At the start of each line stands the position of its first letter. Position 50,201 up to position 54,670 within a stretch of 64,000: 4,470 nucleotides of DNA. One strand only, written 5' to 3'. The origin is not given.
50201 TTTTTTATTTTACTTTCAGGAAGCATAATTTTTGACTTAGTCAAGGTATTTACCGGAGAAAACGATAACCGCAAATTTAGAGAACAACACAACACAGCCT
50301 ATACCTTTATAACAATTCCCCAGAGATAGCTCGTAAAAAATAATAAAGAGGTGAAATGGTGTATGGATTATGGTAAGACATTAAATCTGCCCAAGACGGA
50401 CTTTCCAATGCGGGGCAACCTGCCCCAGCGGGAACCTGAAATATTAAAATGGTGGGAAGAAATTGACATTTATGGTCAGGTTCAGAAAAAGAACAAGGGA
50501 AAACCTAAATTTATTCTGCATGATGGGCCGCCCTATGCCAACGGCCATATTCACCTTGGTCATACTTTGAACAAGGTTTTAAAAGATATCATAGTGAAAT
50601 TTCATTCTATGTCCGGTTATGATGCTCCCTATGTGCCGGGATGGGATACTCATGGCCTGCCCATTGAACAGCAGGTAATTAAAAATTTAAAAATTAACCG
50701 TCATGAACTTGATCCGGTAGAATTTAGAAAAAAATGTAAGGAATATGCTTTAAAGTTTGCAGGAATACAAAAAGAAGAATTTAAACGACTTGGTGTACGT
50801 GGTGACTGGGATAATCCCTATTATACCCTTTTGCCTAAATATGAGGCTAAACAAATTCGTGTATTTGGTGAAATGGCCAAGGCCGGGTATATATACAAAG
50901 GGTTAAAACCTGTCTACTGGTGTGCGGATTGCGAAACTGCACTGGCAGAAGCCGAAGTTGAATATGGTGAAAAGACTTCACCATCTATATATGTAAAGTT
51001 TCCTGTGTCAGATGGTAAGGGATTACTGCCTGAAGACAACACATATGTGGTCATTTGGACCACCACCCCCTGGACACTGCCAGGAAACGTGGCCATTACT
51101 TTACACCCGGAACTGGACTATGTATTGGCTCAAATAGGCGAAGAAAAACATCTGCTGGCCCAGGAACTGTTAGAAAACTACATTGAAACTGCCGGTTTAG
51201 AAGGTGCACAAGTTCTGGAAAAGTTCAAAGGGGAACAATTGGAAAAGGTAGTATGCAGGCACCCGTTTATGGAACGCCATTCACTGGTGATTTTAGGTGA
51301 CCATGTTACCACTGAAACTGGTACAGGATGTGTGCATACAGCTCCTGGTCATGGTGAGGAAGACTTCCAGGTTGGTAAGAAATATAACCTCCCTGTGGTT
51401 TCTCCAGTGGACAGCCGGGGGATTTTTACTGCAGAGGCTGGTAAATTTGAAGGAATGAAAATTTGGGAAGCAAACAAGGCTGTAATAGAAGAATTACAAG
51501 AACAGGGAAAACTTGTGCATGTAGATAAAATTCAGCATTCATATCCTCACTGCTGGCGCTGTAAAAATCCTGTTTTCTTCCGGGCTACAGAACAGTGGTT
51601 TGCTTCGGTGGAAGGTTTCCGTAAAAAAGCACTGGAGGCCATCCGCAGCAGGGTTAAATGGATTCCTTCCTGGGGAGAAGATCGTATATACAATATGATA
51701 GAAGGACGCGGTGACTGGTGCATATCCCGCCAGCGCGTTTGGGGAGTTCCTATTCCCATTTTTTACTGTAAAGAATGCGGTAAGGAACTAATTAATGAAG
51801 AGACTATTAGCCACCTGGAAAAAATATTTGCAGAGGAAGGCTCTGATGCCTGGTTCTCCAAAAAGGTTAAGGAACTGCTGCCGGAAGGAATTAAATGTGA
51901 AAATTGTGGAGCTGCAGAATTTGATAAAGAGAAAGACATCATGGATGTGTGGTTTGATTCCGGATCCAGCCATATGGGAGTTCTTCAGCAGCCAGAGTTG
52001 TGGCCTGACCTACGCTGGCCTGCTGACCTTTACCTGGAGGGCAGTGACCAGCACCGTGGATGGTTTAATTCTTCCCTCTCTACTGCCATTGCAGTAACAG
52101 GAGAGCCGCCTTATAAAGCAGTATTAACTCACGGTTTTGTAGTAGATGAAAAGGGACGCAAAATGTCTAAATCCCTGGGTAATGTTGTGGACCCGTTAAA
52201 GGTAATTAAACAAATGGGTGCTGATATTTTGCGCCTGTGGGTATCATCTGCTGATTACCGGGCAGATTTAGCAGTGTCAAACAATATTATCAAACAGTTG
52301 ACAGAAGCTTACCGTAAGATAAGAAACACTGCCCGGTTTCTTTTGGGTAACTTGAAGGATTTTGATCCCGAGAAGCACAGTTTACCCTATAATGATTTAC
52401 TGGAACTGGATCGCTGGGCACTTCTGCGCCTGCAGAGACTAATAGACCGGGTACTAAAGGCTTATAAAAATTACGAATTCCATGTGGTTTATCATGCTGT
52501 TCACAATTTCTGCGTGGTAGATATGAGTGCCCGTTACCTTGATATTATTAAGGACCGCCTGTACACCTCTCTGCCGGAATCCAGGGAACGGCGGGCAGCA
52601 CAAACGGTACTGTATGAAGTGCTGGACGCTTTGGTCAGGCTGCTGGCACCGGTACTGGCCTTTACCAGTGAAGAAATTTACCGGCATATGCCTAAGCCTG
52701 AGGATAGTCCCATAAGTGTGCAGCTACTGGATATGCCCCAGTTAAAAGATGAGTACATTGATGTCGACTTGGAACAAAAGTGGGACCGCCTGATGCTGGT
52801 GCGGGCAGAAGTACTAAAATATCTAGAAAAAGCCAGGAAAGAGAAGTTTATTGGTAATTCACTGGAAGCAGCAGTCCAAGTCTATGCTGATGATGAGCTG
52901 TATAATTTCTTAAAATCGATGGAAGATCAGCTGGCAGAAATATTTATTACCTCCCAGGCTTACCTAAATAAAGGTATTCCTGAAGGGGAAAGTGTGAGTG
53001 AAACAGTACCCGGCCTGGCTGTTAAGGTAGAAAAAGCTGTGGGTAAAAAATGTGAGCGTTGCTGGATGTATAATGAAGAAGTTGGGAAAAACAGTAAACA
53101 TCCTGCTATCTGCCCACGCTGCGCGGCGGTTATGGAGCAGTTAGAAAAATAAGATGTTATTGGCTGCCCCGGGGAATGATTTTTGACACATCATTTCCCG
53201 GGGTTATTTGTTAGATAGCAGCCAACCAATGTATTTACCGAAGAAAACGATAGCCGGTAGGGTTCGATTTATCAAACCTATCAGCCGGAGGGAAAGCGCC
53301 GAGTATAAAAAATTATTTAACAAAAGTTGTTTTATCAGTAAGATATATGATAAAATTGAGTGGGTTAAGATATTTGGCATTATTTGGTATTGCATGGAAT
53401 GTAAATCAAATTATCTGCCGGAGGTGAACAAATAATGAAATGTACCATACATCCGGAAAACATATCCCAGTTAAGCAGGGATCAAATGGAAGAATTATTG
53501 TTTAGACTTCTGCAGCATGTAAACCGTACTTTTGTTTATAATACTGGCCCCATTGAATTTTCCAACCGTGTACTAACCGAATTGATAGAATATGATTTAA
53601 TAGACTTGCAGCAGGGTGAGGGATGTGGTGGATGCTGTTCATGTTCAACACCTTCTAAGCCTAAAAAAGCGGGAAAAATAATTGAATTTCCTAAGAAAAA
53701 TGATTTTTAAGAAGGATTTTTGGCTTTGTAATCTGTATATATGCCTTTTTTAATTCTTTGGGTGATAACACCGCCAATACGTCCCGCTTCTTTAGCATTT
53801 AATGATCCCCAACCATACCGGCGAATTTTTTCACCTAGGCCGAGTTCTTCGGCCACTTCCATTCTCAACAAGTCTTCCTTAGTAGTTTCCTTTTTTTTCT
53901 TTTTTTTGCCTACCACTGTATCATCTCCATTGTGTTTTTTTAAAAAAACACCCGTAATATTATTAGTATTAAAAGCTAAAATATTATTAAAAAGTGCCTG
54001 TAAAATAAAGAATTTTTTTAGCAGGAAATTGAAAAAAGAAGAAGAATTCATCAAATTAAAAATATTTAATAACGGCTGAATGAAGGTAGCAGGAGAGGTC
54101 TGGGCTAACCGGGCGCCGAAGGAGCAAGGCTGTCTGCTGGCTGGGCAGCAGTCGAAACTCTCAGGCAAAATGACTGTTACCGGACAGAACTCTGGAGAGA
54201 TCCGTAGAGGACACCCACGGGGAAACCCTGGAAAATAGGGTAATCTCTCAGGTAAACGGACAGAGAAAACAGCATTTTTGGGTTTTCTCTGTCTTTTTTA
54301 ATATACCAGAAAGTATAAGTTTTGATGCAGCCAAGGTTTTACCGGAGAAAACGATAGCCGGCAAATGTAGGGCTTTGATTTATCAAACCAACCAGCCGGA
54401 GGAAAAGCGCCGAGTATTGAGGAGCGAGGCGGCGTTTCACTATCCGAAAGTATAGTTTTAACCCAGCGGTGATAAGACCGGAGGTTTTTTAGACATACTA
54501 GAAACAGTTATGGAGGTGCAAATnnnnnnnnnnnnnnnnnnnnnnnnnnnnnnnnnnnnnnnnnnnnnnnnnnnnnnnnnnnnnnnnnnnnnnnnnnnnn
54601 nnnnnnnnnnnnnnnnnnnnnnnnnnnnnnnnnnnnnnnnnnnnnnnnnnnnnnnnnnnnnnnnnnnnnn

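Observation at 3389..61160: Modular, co-oriented intergenic repeat family (core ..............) found almost always just downstream of intrinsic terminators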

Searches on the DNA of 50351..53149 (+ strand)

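Call 23: search_rna_families(sources=[L087, L089, L049], threshold=gathering)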
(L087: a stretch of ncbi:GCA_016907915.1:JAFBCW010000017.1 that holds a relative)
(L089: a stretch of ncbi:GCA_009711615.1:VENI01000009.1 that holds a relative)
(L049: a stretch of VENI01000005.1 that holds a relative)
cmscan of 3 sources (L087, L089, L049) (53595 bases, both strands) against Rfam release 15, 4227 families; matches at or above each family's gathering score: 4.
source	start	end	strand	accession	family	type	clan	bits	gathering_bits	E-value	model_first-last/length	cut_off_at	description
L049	3042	3396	-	RF00023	tmRNA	Gene;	CL00001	199.2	47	7.1e-80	1-374/374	no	transfer-messenger RNA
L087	9716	9944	+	RF00230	T-box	Cis-reg; leader;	-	120.3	93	3.7e-26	1-219/219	no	T-box leader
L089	9693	9923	+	RF00230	T-box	Cis-reg; leader;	-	118.1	93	1.4e-25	1-219/219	no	T-box leader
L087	13625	13731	+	RF00504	Glycine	Cis-reg; riboswitch;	CL00125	72.1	32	3.5e-13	1-94/94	no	Glycine riboswitch aptamer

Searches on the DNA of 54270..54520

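Call 30: search_rna_families(source=window, start=54270, end=54520, threshold=evalue, max_evalue=10)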
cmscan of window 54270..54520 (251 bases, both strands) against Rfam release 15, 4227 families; matches with E-value up to 10: 0.
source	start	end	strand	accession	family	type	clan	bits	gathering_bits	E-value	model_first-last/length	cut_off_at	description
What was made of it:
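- On Any Rfam RNA family: Copy 7 gives none (call 30).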
